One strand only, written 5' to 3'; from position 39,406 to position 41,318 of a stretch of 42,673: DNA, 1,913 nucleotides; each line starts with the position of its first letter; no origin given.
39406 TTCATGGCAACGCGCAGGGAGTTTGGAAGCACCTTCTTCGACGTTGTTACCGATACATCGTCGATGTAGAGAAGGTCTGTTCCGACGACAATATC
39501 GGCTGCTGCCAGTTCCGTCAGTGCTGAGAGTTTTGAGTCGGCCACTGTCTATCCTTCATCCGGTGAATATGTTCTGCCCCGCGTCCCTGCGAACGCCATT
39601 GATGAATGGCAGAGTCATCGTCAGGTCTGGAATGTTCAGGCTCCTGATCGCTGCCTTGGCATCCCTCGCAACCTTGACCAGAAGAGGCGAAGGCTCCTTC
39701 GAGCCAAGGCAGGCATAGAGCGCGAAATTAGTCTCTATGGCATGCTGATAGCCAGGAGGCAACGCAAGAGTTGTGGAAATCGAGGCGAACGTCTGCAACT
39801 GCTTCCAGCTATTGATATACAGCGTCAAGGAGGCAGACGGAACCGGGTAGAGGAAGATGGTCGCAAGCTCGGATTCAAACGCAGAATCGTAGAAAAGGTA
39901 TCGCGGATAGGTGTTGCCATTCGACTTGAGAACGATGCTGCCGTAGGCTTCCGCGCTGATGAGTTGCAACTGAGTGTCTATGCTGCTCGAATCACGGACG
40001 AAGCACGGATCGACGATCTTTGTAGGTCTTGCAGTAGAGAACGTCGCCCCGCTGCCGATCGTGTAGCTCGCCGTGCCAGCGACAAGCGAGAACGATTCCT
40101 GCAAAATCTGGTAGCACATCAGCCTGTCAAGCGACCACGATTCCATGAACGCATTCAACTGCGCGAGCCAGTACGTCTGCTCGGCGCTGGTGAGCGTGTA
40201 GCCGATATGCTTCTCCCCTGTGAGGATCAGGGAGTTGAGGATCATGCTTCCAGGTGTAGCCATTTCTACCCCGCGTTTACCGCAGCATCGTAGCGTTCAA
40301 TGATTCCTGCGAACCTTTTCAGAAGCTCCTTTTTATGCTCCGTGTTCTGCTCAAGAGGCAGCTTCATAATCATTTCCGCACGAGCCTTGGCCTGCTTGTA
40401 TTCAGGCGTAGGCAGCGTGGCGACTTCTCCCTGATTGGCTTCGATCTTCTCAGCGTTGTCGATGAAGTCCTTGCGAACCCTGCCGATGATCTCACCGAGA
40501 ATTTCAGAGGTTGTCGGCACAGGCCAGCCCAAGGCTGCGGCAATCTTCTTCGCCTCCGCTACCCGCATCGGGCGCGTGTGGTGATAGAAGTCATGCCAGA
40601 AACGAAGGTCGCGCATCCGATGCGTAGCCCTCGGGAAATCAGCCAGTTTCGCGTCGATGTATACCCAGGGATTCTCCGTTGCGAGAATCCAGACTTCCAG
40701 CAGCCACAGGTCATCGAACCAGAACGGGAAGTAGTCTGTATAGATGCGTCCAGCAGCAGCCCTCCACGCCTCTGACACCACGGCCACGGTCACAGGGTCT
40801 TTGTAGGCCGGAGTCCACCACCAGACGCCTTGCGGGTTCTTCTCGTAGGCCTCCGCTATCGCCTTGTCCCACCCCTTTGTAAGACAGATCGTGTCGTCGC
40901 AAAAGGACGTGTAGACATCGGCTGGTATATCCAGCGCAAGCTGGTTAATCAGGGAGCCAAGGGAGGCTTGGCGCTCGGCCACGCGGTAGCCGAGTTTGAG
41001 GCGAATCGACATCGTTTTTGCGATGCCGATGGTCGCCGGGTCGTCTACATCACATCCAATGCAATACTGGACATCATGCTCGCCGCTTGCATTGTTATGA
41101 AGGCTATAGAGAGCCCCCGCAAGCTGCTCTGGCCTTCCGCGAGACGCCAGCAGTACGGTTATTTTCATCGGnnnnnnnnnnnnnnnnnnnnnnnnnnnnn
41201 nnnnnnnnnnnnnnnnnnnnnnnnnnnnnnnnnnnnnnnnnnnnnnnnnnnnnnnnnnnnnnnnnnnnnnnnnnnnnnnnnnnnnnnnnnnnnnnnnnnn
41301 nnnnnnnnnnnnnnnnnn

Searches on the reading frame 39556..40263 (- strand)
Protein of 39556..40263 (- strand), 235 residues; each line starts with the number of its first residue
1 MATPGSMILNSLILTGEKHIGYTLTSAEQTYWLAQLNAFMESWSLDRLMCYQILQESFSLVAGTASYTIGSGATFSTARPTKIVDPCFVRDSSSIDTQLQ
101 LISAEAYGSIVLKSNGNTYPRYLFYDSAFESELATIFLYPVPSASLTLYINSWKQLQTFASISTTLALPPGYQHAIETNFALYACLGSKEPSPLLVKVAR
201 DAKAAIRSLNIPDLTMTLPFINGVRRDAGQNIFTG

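Call 45: search_protein_families(library=pfam, proteins=[window:39556-40263:-], max_evalue=0.01)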
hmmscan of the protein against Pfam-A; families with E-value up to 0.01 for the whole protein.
window:39556-40263:- (235 aa): 1 family
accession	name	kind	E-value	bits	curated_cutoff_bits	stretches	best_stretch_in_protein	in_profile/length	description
PF24175.2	SU10_adaptor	-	2.3e-05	25.4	27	1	53-176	41-147/194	SU10 adaptor protein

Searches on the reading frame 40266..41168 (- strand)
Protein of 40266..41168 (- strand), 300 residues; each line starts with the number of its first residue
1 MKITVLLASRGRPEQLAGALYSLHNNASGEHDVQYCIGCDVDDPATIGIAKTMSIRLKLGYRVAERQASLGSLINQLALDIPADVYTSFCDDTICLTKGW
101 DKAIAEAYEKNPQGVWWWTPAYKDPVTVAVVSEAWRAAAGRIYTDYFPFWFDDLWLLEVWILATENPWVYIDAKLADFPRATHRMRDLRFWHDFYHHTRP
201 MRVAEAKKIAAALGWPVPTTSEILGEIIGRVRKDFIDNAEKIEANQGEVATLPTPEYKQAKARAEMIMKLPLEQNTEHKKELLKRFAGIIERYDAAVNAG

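Call 45: search_protein_families(library=pfam, proteins=[window:40266-41168:-], max_evalue=0.01)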
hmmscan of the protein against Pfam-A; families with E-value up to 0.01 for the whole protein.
window:40266-41168:- (300 aa): 0 families

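Call 46: search_protein_families(library=phrogs, proteins=[window:40266-41168:-], max_evalue=0.001)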
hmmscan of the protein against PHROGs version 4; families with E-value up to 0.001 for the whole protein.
window:40266-41168:- (300 aa): 1 family
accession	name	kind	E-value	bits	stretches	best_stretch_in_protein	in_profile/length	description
phrog_14945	-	moron, auxiliary metabolic gene and host takeover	2e-07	31.7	1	1-157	4-152/218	glycosyltransferase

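Call 47: find_homologous_proteins(query=window:40266-41168:-, max_evalue=0.00001)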
Query window:40266-41168:- (300 aa): 107 proteins with E <= 0.00001 among 4612 candidates.
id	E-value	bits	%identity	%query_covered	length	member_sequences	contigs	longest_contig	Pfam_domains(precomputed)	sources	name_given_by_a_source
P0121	7.8e-205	697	100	100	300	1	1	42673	-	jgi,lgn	-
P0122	1.2e-99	351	52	100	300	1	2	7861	-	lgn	-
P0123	1.8e-91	324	52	100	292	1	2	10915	-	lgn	-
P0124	4.3e-91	323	50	93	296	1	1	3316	-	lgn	-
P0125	5.3e-87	310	52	90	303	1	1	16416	-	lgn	-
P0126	3.4e-86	307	53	89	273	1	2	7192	-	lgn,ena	-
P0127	5.5e-86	306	54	89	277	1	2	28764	-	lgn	-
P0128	6.0e-85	303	50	90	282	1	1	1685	-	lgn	-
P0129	2.6e-84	301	53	84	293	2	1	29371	-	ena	-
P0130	2.9e-84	301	49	90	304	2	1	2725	-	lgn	-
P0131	3.0e-84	301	51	90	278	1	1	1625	-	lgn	-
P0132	4.0e-84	300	50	90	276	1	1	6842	-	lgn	-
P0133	1.2e-83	299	50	90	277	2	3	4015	-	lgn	-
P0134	3.4e-83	297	50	89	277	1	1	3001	-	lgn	-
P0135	5.1e-83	297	49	89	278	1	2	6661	-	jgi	jgi:hypothetical protein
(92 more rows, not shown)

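Call 56: predict_structure(alignment_id=A2)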
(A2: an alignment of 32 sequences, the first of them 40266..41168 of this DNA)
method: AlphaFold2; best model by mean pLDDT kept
length: 300 residues; sequences in the alignment: 32
mean_pLDDT: 91.0   pTM: 0.86
mean pLDDT of the five models: 91.0, 90.2, 89.6, 88.2, 88.2
residues with pLDDT >= 90: 215; 70-90: 66; 50-70: 18; < 50: 1
segments of 3 or more residues with pLDDT < 50: none
pLDDT, mean of each block of 10 residues (from residue 1): 96 95 98 97 95 96 88 95 97 97 98 98 90 98 93 95 95 94 89 93 96 96 86 88 88 88 91 66 72 65
secondary structure, 60 per line:
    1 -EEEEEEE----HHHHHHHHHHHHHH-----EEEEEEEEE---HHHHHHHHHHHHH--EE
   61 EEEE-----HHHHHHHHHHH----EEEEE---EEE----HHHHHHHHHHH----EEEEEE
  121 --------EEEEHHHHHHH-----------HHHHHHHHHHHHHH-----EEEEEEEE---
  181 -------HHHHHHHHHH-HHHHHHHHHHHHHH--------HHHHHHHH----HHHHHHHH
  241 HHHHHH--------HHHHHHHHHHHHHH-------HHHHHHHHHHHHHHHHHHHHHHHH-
elements in order: E2-8 H13-26 E32-40 H44-56 E59-64 H70-80 E85-89 E93-95 H100-110 E115-120 E129-132 H133-139 H151-164 E170-177 H188-197 H199-212 H221-228 H233-246 H255-268 H276-299

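Call 60: fold_search(model_id=the predicted structure, library=pdb)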
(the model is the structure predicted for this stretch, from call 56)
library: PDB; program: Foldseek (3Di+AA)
matches with E <= 10: 1733; with E <= 0.001: 241
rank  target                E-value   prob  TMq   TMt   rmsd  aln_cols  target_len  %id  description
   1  9jn3_A                2.5e-08  1.00  0.53  0.54  11.2       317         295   12  Crystal structure of AvpGT in complex with Ara-A (released 2025-01-29)
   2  5tzk                  9.6e-08  1.00  0.49  0.44  12.1       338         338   12  Crystal structure of S. aureus TarS 1-349 in complex with UDP (released 2017-01-04)
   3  6yv7_B                2.5e-07  1.00  0.50  0.44  15.6       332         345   13  Mannosyltransferase PcManGT from Pyrobaculum calidifontis (released 2020-07-22)
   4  9jma_A                3.0e-07  1.00  0.51  0.50  11.4       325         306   13  Crystal structure of glycosyltransferase AvpGT (released 2025-01-29)
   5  6h1j_A                3.4e-07  1.00  0.51  0.49   7.7       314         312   12  TarP native (released 2018-09-26)
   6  9omn_B                3.8e-07  1.00  0.50  0.54  14.2       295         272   12  WrtF fucosyltransferase - GDP-2-deoxy-2-fluoro-beta-L-fucose (released 2025-10-29)
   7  2z86_D                4.3e-07  1.00  0.49  0.27   5.1       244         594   11  Crystal structure of chondroitin polymerase from Escherichia coli strain K4 (K4CP) complexed with UDP-GlcUA and UDP (released 2008-09-16)
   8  6yv7_A                4.3e-07  1.00  0.48  0.42  14.3       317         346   14  Mannosyltransferase PcManGT from Pyrobaculum calidifontis (released 2020-07-22)
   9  5tzi                  5.1e-07  1.00  0.49  0.44  10.6       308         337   11  Crystal structure of S. aureus TarS 1-349 (released 2017-01-04)
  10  9omh_C                5.4e-07  1.00  0.50  0.57  12.5       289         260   12  WrtF fucosyltransferase - Apo (released 2025-10-29)
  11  5tz8_A                6.1e-07  1.00  0.51  0.29   8.4       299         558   11  Crystal structure of S. aureus TarS (released 2017-01-04)
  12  2z86_A                6.5e-07  1.00  0.50  0.27   3.6       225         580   12  Crystal structure of chondroitin polymerase from Escherichia coli strain K4 (K4CP) complexed with UDP-GlcUA and UDP (released 2008-09-16)
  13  9jn3_B                8.2e-07  1.00  0.50  0.51  12.2       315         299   12  Crystal structure of AvpGT in complex with Ara-A (released 2025-01-29)
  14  6h4f_C                9.8e-07  1.00  0.51  0.49   7.7       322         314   10  TarP-3RboP (released 2018-09-26)
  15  9omm_B                1.0e-06  1.00  0.51  0.56  14.3       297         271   13  WrtF fucosyltransferase - tetrasaccharide product (released 2025-10-29)
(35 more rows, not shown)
